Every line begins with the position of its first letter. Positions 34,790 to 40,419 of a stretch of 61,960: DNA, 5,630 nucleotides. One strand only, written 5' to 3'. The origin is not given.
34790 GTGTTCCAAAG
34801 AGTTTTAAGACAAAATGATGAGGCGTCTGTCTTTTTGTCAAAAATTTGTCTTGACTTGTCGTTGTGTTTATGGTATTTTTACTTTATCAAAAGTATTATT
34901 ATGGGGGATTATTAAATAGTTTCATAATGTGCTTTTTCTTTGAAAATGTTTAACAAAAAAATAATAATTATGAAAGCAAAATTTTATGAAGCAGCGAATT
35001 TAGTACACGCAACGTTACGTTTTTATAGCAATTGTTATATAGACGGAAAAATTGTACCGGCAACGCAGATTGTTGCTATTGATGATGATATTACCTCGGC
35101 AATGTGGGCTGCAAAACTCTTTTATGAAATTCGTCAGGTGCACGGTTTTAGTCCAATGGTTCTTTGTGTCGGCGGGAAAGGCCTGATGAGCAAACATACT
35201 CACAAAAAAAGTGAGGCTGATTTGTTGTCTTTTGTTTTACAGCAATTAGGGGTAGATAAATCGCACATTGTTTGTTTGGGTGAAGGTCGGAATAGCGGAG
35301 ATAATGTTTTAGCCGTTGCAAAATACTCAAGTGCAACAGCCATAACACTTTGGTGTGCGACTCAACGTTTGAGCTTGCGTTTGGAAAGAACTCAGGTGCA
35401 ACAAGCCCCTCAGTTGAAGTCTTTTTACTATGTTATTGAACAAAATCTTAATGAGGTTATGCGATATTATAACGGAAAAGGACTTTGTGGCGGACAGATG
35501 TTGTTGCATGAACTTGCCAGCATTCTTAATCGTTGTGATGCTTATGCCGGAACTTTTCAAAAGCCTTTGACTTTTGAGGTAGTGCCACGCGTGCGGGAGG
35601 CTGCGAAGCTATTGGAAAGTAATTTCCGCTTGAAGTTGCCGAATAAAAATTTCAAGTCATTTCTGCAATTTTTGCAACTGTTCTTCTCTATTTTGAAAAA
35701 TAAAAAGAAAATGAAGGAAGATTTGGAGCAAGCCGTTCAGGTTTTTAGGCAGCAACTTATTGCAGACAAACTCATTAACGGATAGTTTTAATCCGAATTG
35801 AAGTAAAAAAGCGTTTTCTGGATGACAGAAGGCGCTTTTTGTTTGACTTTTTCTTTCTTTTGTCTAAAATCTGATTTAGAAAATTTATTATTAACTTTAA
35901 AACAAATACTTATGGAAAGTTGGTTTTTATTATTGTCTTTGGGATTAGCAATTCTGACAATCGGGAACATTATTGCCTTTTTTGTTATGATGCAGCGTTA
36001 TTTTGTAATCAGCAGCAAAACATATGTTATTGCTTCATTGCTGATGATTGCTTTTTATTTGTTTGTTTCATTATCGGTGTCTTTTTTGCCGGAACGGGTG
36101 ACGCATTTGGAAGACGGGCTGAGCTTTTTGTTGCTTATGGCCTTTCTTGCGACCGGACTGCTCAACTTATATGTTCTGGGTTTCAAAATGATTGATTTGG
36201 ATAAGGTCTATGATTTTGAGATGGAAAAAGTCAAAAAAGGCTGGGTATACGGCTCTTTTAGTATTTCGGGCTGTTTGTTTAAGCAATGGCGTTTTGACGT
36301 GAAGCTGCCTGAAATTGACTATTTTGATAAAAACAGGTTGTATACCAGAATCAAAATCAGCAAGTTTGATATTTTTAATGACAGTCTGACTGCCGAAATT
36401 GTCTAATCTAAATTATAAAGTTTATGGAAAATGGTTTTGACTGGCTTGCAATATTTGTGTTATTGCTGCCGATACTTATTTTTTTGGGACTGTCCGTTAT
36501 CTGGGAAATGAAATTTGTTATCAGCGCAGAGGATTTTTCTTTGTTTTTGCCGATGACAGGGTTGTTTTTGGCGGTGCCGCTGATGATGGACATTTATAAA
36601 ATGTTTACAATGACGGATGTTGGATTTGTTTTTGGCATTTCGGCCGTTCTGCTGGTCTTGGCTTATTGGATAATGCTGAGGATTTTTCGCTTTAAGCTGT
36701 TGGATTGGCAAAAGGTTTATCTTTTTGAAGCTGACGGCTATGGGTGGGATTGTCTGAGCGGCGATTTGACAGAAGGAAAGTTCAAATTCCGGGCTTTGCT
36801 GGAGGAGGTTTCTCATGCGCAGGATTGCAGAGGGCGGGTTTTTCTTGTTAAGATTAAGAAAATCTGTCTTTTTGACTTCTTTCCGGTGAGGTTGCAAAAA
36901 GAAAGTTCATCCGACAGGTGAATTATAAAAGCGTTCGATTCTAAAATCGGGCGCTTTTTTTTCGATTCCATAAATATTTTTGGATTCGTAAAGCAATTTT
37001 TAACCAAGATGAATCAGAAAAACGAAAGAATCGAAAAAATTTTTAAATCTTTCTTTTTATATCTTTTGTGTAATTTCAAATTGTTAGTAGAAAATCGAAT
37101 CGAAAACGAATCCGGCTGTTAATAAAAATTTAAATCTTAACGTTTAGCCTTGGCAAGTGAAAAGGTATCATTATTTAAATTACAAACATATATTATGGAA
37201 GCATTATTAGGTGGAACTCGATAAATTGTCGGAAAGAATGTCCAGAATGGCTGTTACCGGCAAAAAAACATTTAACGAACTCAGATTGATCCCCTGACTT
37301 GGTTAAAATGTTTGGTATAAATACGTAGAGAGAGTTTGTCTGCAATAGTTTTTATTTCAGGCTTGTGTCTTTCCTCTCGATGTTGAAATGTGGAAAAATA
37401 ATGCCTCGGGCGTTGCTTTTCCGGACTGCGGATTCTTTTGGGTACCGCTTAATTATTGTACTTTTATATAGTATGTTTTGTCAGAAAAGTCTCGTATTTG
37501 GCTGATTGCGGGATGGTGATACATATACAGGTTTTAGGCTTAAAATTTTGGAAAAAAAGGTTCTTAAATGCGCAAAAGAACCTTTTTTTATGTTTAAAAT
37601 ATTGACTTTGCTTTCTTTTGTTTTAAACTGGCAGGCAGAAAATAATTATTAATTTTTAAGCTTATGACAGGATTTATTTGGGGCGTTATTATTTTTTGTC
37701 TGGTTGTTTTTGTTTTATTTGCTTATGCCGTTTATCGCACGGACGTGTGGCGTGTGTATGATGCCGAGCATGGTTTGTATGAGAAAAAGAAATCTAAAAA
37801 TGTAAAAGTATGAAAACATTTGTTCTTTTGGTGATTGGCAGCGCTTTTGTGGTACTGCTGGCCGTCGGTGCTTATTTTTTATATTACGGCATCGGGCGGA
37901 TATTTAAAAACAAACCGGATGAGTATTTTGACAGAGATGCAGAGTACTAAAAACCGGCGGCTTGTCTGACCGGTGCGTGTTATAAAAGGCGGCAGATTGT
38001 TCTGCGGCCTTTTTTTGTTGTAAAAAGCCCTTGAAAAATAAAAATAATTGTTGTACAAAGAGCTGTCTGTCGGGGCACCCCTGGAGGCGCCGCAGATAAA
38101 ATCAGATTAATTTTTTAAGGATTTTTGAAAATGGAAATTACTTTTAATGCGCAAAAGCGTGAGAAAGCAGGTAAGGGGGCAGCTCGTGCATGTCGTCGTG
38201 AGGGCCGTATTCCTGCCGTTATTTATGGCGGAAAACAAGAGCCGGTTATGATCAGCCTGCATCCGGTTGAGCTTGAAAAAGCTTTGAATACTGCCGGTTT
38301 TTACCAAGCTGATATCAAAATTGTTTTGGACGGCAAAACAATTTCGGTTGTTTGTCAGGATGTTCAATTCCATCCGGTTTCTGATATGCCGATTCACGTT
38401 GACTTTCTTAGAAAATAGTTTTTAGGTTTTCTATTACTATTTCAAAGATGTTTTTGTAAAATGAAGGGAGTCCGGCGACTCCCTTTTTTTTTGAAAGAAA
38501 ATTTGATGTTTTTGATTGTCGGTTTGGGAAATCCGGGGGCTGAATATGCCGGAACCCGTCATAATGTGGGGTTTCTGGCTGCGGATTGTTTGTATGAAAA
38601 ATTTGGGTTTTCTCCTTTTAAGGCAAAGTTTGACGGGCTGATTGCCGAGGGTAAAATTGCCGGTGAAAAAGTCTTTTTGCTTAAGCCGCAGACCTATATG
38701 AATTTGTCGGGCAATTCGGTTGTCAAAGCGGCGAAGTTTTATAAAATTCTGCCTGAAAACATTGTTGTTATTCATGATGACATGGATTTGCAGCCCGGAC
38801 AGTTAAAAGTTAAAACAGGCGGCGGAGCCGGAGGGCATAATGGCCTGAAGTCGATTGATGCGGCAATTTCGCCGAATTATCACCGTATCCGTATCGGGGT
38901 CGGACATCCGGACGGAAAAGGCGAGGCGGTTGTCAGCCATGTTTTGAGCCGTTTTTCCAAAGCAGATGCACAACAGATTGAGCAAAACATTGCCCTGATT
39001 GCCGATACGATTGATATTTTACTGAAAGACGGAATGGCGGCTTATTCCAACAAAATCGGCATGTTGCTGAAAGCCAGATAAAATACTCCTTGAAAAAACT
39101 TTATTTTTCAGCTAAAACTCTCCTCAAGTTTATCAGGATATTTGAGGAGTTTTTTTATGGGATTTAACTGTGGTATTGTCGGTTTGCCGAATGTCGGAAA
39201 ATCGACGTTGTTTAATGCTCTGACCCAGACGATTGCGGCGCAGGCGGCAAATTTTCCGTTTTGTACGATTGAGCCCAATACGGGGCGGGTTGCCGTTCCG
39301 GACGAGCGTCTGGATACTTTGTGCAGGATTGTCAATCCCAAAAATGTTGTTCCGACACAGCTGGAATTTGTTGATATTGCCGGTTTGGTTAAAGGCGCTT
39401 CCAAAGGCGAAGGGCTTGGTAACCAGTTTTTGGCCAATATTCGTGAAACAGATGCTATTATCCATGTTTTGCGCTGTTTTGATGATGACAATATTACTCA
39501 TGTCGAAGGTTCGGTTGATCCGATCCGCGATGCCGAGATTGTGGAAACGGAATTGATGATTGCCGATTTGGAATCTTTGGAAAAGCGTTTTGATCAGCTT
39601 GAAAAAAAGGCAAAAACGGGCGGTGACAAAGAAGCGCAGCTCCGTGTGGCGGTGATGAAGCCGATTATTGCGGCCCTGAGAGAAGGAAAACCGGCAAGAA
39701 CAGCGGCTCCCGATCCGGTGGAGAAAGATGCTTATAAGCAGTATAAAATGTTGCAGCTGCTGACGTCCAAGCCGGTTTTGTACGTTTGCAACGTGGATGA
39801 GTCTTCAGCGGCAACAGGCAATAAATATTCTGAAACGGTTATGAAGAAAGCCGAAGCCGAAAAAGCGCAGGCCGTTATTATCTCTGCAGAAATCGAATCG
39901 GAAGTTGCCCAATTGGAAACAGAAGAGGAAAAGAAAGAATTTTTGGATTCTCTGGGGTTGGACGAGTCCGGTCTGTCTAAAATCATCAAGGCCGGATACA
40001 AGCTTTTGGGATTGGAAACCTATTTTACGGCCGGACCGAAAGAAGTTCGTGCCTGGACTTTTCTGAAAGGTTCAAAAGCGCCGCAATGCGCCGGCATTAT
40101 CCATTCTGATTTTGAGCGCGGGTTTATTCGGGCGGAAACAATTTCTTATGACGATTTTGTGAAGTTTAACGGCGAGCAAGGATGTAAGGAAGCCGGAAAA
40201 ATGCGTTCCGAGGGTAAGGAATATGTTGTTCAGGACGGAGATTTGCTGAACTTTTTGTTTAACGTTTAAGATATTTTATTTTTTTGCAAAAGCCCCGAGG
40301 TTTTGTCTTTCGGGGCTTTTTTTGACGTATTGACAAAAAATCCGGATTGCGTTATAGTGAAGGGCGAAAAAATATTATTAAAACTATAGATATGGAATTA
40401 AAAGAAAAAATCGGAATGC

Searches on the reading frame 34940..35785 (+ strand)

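Call 40: search_protein_families(library=pfam, proteins=[window:34940-35785:+], max_evalue=0.0001)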
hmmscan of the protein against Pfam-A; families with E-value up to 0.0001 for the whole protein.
window:34940-35785:+ (281 aa): 1 family
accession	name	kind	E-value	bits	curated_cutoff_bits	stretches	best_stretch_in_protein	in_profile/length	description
PF02698.23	DUF218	-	3e-05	24.4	27.6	1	58-136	15-88/133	DUF218 domain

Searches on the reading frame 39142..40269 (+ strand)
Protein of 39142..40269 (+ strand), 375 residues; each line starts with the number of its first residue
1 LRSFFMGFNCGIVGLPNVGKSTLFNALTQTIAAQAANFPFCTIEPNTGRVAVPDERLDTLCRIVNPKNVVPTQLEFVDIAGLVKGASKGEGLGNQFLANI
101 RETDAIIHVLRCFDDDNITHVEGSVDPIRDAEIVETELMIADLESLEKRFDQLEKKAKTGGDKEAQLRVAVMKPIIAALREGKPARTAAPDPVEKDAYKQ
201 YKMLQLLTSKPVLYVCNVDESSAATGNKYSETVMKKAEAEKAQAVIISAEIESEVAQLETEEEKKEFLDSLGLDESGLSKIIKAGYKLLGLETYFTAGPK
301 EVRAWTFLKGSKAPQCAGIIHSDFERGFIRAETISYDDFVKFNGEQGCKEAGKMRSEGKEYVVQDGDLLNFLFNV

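Call 40: search_protein_families(library=pfam, proteins=[window:39142-40269:+], max_evalue=0.0001)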
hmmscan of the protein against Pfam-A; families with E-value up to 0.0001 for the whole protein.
window:39142-40269:+ (375 aa): 3 families
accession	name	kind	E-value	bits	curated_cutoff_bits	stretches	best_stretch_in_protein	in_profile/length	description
PF06071.19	YchF-GTPase_C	-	1.5e-38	131.2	27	1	291-374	1-84/84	Protein of unknown function (DUF933)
PF01926.29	MMR_HSR1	-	1.5e-23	83.5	21.9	1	10-122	2-93/113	50S ribosome-binding GTPase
PF02421.24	FeoB_N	-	7.5e-08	32.5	27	1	10-55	3-47/156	Ferrous iron transport protein B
